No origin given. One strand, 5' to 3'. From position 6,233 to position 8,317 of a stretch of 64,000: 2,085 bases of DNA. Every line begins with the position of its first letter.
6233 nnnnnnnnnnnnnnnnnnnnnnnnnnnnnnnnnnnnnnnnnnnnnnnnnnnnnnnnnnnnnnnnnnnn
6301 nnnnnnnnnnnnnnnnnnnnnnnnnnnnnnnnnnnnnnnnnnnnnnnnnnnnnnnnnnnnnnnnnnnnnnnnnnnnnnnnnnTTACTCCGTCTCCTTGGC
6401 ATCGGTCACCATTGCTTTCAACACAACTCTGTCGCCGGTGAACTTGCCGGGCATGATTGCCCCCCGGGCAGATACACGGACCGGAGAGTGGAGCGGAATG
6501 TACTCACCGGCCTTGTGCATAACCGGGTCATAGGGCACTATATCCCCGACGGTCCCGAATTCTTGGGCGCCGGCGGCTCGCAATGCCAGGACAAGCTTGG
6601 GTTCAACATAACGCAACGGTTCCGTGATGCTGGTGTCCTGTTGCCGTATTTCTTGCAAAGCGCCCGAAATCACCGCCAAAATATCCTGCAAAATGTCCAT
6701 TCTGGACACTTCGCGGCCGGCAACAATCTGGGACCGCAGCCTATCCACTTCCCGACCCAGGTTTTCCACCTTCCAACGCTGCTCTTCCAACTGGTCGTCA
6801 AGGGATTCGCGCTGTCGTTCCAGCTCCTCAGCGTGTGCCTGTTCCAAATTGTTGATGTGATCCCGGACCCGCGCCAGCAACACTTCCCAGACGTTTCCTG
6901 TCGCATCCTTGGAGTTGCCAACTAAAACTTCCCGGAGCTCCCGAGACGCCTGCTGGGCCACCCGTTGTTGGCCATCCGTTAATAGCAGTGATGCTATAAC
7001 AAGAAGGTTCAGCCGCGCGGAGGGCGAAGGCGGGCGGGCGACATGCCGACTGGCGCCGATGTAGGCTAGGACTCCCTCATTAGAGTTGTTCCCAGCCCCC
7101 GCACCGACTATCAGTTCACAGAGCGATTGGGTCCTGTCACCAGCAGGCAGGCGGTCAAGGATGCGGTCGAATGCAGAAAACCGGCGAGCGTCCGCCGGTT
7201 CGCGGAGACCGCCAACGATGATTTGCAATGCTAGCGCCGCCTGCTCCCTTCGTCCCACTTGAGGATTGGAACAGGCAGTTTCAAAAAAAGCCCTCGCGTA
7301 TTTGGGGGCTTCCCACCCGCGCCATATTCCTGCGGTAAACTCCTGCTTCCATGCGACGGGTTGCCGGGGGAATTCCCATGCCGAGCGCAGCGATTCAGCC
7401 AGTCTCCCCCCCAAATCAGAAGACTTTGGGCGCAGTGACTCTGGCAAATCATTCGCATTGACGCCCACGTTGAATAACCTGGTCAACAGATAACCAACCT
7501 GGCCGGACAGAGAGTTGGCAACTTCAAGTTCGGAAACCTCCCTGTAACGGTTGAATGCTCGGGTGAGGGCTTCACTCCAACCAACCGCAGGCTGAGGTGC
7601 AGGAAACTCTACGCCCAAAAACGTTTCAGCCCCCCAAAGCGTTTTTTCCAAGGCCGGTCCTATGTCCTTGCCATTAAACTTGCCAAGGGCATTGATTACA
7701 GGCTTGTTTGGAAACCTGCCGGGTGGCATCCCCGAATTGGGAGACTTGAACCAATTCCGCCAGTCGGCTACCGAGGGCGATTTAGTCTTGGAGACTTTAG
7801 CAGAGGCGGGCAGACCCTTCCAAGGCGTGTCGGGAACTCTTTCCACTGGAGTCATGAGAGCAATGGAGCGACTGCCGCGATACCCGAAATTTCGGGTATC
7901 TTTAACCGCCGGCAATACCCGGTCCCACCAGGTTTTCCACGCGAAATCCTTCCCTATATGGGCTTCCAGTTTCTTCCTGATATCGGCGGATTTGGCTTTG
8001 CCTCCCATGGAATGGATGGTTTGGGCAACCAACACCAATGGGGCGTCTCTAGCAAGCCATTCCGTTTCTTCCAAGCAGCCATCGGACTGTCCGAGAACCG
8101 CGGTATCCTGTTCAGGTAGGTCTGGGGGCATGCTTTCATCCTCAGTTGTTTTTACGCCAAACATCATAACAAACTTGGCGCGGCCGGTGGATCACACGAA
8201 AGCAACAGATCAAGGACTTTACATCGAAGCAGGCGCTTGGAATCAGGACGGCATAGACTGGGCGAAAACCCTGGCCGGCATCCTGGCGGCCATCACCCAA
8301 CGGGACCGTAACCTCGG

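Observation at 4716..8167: Dedicated non-canonical Hsp70 module: actin-fold ATPase translationally coupled to a 594-aa protein ending in a GrpE-like exchange-factor domain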

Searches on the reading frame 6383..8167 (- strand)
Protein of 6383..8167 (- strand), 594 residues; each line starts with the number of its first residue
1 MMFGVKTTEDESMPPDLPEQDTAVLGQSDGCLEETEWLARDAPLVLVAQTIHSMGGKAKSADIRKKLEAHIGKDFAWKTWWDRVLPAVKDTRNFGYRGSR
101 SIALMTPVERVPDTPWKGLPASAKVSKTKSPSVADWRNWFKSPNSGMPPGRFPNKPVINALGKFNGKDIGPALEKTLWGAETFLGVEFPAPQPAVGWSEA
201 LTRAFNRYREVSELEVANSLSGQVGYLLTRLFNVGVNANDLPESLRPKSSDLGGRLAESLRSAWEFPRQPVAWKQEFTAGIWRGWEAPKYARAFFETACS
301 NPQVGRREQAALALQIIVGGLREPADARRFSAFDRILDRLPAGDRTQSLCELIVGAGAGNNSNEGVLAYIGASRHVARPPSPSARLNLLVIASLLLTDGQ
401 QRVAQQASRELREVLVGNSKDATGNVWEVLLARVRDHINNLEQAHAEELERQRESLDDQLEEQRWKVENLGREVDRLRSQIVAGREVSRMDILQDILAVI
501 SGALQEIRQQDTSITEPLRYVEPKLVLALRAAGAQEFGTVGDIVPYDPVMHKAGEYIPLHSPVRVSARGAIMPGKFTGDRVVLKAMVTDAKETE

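Call 6: search_protein_families(library=pfam, proteins=[window:6383-8167:-], max_evalue=1)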
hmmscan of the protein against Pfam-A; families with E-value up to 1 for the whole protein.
window:6383-8167:- (594 aa): 4 families
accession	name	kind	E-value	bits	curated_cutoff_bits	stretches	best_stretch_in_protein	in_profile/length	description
PF10473.14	CENP-F_leu_zip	-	0.092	13.3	34.5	1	433-480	21-67/140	Leucine-rich repeats of kinetochore protein Cenp-F/LEK1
PF13166.12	AAA_13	-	0.095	11.8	36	1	419-483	392-455/713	AAA domain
PF01025.24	GrpE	-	0.11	12.6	25.8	1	438-555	13-129/165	GrpE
PF16454.10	PI3K_P85_iSH2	-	0.14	12.2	31.5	1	439-482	91-133/161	Phosphatidylinositol 3-kinase regulatory subunit P85 inter-SH2 domain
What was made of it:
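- On GrpE (PF01025): Pfam GrpE gives E 0.11 and 12.6 bits against 25.8 (call 6).
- The GrpE match is below Pfam's gathering score (12.6 against 25.8 bits, call 6).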

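Call 7: search_protein_families(library=ncbifam, proteins=[window:6383-8167:-], max_evalue=1)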
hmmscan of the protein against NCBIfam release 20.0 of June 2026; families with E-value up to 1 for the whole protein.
window:6383-8167:- (594 aa): 3 families
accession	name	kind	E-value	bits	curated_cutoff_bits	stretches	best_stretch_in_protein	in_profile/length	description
NF010761.0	PRK14164.1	equivalog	0.00073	19.6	167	1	432-588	60-213/220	nucleotide exchange factor GrpE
NF010739.0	PRK14141.1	equivalog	0.071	12.7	192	1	441-591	37-193/211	nucleotide exchange factor GrpE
NF001962.0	PRK00736.1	equivalog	0.68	9.7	72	1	435-484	5-53/69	hypothetical protein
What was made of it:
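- On GrpE (PF01025): NCBIfam PRK14164 gives E 7e-4 and 19.6 bits against 167 (call 7).
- NCBIfam GrpE model PRK14164 matches residues 432-588 at E 7e-4 (call 7). No curated GrpE model passes its cut-off (calls 6, 7).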

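Call 8: search_protein_families(library=padloc, proteins=[window:6383-8167:-], max_evalue=1)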
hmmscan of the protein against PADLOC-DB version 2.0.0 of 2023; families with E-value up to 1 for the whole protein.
window:6383-8167:- (594 aa): 4 families
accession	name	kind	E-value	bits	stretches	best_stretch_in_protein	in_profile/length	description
PDLC02619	DrmD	-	0.012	11.8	1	405-526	619-734/872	DrmD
PDLC04890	PDC-S06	-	0.029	10.9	1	418-483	388-452/732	-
PDLC03863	LmuB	-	0.036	10.7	1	393-482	181-265/610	-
PDLC02747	PbeC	-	0.17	8.7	1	401-509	350-460/632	PbeC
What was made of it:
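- On Known anti-phage defence systems (PADLOC-DB 2.0): The partner has only coiled-coil-type hits at E >= 0.012 (call 8).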

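Call 10: find_homologous_proteins(query=window:6383-8167:-)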
Query window:6383-8167:- (594 aa): 10 proteins with E <= 0.001 among 8000 candidates.
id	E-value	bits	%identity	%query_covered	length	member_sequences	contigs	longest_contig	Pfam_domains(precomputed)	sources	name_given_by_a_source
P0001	0.0e+0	1313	100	98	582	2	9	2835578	PF27167.1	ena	-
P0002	0.0e+0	1156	88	98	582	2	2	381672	PF27167.1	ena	-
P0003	7.7e-207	706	58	97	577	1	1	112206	PF27167.1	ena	-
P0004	1.8e-171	590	50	97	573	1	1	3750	PF27167.1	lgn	-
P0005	2.9e-155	536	57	74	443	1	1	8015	-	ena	-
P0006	8.4e-117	409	42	99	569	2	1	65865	PF27167.1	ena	-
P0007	2.2e-104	368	40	92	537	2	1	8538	-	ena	-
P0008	2.4e-71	259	34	93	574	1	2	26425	-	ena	-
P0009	6.5e-59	218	38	67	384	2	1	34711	PF27167.1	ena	-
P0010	1.9e-57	213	39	55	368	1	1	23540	-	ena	-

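Call 13: search_solved_structures(query=A1, max_evalue=10, show_alignments=3)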
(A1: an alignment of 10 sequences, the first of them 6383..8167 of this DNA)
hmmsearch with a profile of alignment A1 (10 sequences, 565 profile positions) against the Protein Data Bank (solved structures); distinct sequences matched with E-value up to 10: 16.
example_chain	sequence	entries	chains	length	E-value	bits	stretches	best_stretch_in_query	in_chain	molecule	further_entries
9b0x_J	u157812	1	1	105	0.053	15.3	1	412-453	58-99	ATP synthase inhibitory factor 1, IF1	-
8whk_B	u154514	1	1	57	0.065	15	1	414-458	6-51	Pleckstrin homology-like domain family B member 2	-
6clz_B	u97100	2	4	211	0.14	13.9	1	397-478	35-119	Apolipoprotein A-I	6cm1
5apu_A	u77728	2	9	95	0.16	13.7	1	423-469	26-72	GENERAL CONTROL PROTEIN GCN4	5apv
5apt_A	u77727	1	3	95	0.27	13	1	423-469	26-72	GENERAL CONTROL PROTEIN GCN4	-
6pf2_A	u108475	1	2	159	0.31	12.8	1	415-453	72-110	Myosin, heavy polypeptide 7, cardiac muscle, beta variant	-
3cvf_A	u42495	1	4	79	0.56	11.9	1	404-447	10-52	Homer protein homolog 3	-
8hyj_D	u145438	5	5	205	0.87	11.3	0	335-408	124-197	DNA-directed RNA polymerases IV and V subunit 4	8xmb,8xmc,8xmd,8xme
8ims_B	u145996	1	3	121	1.1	11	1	418-498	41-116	E3 ubiquitin-protein ligase TRAF7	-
8ia3_A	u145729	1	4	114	1.2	10.9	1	385-454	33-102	Upstream stimulatory factor 2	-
2jee_A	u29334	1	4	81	1.3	10.7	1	396-453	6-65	CELL DIVISION PROTEIN ZAPB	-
3mti_A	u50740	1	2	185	2.7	9.7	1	299-341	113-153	rRNA methylase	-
8h9e_J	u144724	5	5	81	3.1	9.5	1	413-453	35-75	ATPase inhibitor, mitochondrial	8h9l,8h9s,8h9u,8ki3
5mc9_B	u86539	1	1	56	3.5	9.3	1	415-454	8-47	Laminin subunit beta-1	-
5xau_B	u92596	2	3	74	5.6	8.6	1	410-454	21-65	Laminin subunit beta-1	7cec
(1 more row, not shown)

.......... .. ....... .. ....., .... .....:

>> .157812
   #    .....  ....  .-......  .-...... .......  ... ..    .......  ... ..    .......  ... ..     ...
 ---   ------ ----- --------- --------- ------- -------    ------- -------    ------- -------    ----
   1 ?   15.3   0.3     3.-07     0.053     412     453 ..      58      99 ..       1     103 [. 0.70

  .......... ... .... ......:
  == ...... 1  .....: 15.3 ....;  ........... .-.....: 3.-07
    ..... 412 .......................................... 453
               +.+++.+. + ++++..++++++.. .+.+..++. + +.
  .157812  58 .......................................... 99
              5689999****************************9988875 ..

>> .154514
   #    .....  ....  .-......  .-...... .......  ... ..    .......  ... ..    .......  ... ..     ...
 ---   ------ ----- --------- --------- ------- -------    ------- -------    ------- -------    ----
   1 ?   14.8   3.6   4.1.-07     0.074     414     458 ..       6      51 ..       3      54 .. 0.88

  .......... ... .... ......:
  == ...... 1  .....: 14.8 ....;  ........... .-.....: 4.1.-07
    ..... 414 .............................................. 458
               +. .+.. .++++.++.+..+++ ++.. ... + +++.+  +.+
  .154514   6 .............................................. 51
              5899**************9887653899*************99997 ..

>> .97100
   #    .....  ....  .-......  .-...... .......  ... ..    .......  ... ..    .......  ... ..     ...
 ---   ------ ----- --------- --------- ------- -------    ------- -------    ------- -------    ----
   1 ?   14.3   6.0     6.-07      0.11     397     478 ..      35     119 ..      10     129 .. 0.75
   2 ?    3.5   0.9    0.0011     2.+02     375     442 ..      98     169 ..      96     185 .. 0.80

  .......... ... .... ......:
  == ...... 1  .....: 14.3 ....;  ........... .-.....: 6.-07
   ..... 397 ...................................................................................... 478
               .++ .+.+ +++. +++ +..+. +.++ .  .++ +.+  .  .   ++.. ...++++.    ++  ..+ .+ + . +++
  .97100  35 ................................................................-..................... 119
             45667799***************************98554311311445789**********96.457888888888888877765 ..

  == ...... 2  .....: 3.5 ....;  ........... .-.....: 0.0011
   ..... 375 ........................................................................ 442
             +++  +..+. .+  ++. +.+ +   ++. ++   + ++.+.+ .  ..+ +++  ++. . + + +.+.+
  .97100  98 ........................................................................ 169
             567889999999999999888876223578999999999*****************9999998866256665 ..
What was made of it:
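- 6641..6892 (-): Long charged helix, probably a coiled coil (residues 414-497). It produces coiled-coil-type chance hits (calls 6, 13).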

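Call 34: find_homologous_proteins(query=A4, max_evalue=0.001)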
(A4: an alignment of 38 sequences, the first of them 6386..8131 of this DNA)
Query A4 (38 sequences) (582 aa, profile of the alignment): 8 proteins with E <= 0.001 among 8000 candidates.
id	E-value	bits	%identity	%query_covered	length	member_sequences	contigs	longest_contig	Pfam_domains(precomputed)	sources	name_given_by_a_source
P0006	1.9e-200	686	42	98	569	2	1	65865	PF27167.1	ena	-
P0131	2.1e-196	672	42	97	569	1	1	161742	PF27167.1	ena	-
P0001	7.9e-186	637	100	100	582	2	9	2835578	PF27167.1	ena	-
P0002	6.0e-184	631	88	100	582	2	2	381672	PF27167.1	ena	-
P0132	1.7e-183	630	38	98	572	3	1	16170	PF27167.1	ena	-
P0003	3.8e-173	596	58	99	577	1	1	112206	PF27167.1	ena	-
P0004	5.5e-165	569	50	99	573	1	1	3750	PF27167.1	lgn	-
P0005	3.1e-122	427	57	76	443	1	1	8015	-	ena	-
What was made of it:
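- Tried and rejected: A third word-indexed homologue search, with a 38-sequence alignment, found only 8 proteins (call 34).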

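Call 42: predict_structure(alignment_id=A5)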
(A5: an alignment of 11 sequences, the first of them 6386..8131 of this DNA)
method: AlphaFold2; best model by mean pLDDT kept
length: 582 residues; sequences in the alignment: 11
mean_pLDDT: 70.5   pTM: 0.50
mean pLDDT of the five models: 70.5, 70.1, 70.1, 70.0, 68.4
residues with pLDDT >= 90: 38; 70-90: 317; 50-70: 115; < 50: 112
segments of 3 or more residues with pLDDT < 50: 1-18, 112-115, 406-412, 474-492, 494-508, 510-532, 555-557, 563-572, 577-582
pLDDT, mean of each block of 10 residues (from residue 1): 31 39 77 87 82 76 73 79 73 79 71 57 87 75 87 87 91 83 92 87 74 94 78 59 86 65 86 86 85 82 87 83 88 85 79 86 71 75 71 64 51 52 69 84 87 83 69 42 43 47 48 44 38 51 60 52 40 48 30
secondary structure, 60 per line:
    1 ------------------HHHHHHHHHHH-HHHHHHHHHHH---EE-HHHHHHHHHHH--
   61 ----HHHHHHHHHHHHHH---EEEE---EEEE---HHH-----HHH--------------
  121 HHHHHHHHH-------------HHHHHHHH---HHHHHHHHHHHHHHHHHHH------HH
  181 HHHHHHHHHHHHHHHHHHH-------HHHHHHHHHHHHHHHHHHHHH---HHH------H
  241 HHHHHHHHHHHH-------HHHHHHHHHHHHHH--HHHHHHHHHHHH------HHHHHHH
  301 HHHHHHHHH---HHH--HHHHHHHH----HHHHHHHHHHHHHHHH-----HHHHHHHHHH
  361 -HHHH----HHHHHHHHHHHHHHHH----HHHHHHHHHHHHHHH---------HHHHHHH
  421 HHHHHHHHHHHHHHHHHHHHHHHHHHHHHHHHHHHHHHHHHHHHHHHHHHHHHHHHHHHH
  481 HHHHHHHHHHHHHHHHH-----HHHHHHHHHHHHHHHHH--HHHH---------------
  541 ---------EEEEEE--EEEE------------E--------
elements in order: H19-29 H31-41 H48-58 H65-78 E82-85 E89-92 H121-129 H143-150 H154-172 H179-199 H207-227 H240-252 H260-273 H276-287 H294-309 H318-325 H330-345 H351-360 H362-365 H370-385 H390-404 H414-497 H503-519 H522-525 E550-555 E558-561
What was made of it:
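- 7856..8077 (-): Winged-helix domain (residues 19-92), Pfam PF27167 HTH_GRAD. The model shows H-H-H-H followed by a beta hairpin at pLDDT 73-87 (call 42).
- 6920..7771 (-): Alpha-helical solenoid (residues 121-404), beginning with the conserved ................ motif. The model has helices 121-404 at pLDDT mostly 75-94 (call 42).
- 6641..6892 (-): A single helix 414-497 is predicted (call 42).
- On GrpE (PF01025): An 84-residue helix (414-497) is predicted directly before the GrpE-like part (call 42). The monomer model has pLDDT below 50 at residues 474-582 (call 42).
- On GreA-associated Tudor-winged-helix module (Pfam HTH_GRAD; NCBIfam PRK14720 and PRK06330 internal segment): The model shows a winged-helix topology at residues 19-92 (call 42).
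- The model shows a winged helix plus a solenoid (call 42). The AlphaFold model of residues 474-582 has pLDDT below 50 (call 42), so there is no structural confirmation. The structure model is unreliable in this region (call 42).
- Tried and rejected: AlphaFold on the partner with 11 sequences left the GrpE-like region at pLDDT below 50 (call 42).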

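Call 47: fold_search(model_id=the predicted structure, library=pdb)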
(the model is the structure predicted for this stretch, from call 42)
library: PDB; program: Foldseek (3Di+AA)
matches with E <= 10: 1032; with E <= 0.001: 0
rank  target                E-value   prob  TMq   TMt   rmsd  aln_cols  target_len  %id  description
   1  8rks_F                6.7e-03  0.97  0.17  0.25  14.3       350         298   10  Structure of VPS29-VPS35 bound to the LFa motif R21 of Fam21. (released 2024-04-24)
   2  4zlh_A                7.0e-03  0.80  0.11  0.17  16.5       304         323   12  Structure of the LapB cytoplasmic domain at 2 angstroms (released 2015-11-11)
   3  5osi_E                1.1e-02  0.87  0.16  0.24  12.4       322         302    9  Structure of retromer VPS29-VPS35C subunits complexed with RidL harpin loop (163-176) (released 2017-12-13)
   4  2r17_D                1.4e-02  0.99  0.20  0.33  12.7       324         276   13  Functional architecture of the retromer cargo-recognition complex (released 2007-10-30)
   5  9qpq_O                1.6e-02  0.84  0.13  0.22  15.1       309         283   11  The structure of the COPI leaf bound to GOLPH3 (released 2025-10-22)
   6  8g9k_A                1.7e-02  0.97  0.16  0.35  13.2       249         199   15  Geometrically programmable nanomaterial construction using regularized protein building blocks (released 2024-03-13)
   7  8g9j                  1.8e-02  0.93  0.14  0.31  14.4       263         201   16  Geometrically programmable nanomaterial construction using regularized protein building blocks (released 2024-03-13)
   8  6vfk_B                1.8e-02  0.66  0.13  0.21  16.4       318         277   13  De novo designed tetrahedral nanoparticle T33_dn10 displaying 4 copies of BG505-SOSIP trimer on the surface (released 2020-07-22)
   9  8r0j_C                1.9e-02  0.87  0.18  0.27  11.3       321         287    9  Crystal structure of the retromer complex VPS29/VPS35 with the ligand bis-1,3-phenyl guanylhydrazone, 2a (released 2024-03-27)
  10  8rsv_B                2.0e-02  0.41  0.12  0.16  21.7       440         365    9  Rap from bacteriophage Phi3T in presence of pheromone RRGHTAS (released 2024-07-24)
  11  5cwm                  2.1e-02  0.96  0.16  0.32  13.4       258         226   17  Crystal structure of de novo designed helical repeat protein DHR64 (released 2015-12-16)
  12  9hvq_Q                2.1e-02  0.82  0.14  0.10  22.9       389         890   13  Structure of the transcribing Pol II-DSIF-PAF-SPT6-RECQL5 complex (released 2025-07-16)
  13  9gaw_P                2.1e-02  0.44  0.12  0.14  17.0       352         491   10  High-resolution structure of the Anaphase-promoting complex/cyclosome (APC/C) bound to co-activator Cdh1 (released 2024-08-14)
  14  8rks_H                2.2e-02  0.93  0.16  0.26  14.8       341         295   10  Structure of VPS29-VPS35 bound to the LFa motif R21 of Fam21. (released 2024-04-24)
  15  5osi_H                2.3e-02  0.85  0.17  0.27  13.0       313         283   10  Structure of retromer VPS29-VPS35C subunits complexed with RidL harpin loop (163-176) (released 2017-12-13)
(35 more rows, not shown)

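Call 63: search_protein_representatives(alignment_id=A5)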
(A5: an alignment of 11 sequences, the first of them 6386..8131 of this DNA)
Query: 11 sequences, 566 profile positions. Proteins with E-value up to 0.001 (for the whole library): 264; up to 1e-10: 184; up to 1e-30: 127. The best 150 are listed.
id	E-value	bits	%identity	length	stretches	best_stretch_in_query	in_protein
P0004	6.0e-258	873.6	-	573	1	1-562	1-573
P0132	2.1e-253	858.6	-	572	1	1-566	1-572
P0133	4.1e-223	758.6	-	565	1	1-566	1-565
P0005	5.5e-205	698.8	-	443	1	135-561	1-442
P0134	5.6e-203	692.1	-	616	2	1-415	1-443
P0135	3.4e-198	676.4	-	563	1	1-561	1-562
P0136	1.4e-196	671.0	-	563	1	1-560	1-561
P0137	2.2e-194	663.8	-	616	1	18-565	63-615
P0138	1.0e-187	641.7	-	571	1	2-564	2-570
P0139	2.6e-185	633.8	-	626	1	18-565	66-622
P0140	5.3e-172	589.9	-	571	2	300-566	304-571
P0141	2.0e-164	564.9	-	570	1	6-566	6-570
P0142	2.7e-164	564.4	-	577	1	1-565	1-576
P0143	3.4e-164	564.1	-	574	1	15-565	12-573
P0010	4.0e-158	544.1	-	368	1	199-566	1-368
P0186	4.5e-70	253.4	-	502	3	414-561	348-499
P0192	6.6e-65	236.3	-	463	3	393-562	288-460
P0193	3.5e-63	230.6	-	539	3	408-565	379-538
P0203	3.8e-53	197.5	-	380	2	411-565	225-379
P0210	3.4e-51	191.1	-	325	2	416-562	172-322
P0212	6.5e-51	190.1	-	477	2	416-565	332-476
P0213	1.0e-50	189.5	-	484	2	403-564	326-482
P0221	3.6e-43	164.6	-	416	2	405-564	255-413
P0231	4.1e-42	161.1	-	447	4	416-560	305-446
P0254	8.7e-32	127.0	-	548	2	409-561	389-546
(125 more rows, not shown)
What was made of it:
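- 6383..8131 (-): Gene for the partner protein, 582 aa from the probable start at 8131 (the ORF extends to 8167; stop codon 6383-6385). The family has 264 representatives at E <= 1e-3 among 1.84 billion representative proteins (call 63).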

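Call 64: search_protein_families(library=pfam, proteins=[P0186, P0192, P0193, P0203, P0210, P0212, P0213, P0221, P0231, P0254], max_evalue=0.1)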
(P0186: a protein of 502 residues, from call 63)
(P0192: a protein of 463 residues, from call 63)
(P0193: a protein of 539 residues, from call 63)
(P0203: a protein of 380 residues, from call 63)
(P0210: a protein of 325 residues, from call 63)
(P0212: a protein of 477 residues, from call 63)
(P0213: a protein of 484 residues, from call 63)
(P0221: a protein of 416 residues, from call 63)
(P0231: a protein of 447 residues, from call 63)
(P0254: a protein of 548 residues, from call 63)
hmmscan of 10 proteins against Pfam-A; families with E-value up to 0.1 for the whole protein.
P0186 (502 aa): 0 families

P0192 (463 aa): 0 families

P0193 (539 aa): 0 families

P0203 (380 aa): 2 families
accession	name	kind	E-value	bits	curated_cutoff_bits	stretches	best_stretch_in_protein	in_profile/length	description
PF21139.3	BT_MCC_alpha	-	0.064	14.1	31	0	175-243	39-110/118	Methylcrotonyl-CoA carboxylase, alpha-subunit, BT domain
PF12073.14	DUF3553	-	0.095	12.8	20.3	0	13-36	11-34/50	Protein of unknown function (DUF3553)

P0210 (325 aa): 1 family
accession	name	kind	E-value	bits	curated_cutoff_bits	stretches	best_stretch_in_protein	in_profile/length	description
PF01166.23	TSC22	-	0.096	13.3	30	0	196-221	13-38/57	TSC-22/dip/bun family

P0212 (477 aa): 0 families

P0213 (484 aa): 0 families

P0221 (416 aa): 1 family
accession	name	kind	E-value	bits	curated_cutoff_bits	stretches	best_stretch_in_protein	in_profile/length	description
PF07798.16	CCDC90-like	-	0.084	13.2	33.5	0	213-309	49-145/175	Coiled-coil domain-containing protein 90-like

P0231 (447 aa): 1 family
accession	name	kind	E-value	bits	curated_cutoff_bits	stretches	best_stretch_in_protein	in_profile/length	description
PF00038.26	Filament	-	0.0014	18.8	40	1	261-352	53-146/313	Intermediate filament protein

P0254 (548 aa): 1 family
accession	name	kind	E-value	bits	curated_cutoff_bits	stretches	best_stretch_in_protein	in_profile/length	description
PF11771.13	DUF3314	-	0.024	15.2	25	1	310-345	105-140/162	Protein of unknown function (DUF3314)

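Call 74: find_encoding_contigs(protein=P0001, flank=6000, max_places=3)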
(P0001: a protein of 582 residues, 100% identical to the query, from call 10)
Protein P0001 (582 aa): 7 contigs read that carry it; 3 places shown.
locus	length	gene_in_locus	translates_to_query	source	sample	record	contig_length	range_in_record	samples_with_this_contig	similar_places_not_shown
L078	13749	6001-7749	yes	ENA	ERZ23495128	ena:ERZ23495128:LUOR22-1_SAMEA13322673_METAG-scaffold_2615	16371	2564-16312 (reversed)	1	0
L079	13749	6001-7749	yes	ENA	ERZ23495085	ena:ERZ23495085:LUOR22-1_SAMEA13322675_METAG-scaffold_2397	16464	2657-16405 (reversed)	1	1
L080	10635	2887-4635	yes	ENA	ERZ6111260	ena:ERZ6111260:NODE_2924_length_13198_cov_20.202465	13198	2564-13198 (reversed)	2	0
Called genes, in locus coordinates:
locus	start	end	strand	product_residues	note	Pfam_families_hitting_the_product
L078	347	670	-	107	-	-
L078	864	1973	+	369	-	PF00266:Aminotran_5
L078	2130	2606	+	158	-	-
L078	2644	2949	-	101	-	-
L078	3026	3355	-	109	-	-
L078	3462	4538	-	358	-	PF02615:Ldh_2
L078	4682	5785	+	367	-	PF05343:Peptidase_M42, PF01546:Peptidase_M20, PF04389:Peptidase_M28 (weak)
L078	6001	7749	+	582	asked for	PF27167:HTH_GRAD (weak)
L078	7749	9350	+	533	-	PF00012:HSP70 (weak)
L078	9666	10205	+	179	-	PF05154:TM2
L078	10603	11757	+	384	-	PF08442:ATP-grasp_2, PF13549:ATP-grasp_5, PF24948:Citrate_synth_N, PF00549:Ligase_CoA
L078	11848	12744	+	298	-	PF02629:CoA_binding, PF00549:Ligase_CoA, PF13607:Succ_CoA_lig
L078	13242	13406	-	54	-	-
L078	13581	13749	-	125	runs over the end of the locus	-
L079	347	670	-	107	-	-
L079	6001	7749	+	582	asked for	PF27167:HTH_GRAD (weak)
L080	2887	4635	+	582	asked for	PF27167:HTH_GRAD (weak)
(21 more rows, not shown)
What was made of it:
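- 7856..8077 (-): The precomputed Pfam hit to HTH_GRAD is weak (call 74).
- Pfam assigns HTH_GRAD (call 74).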
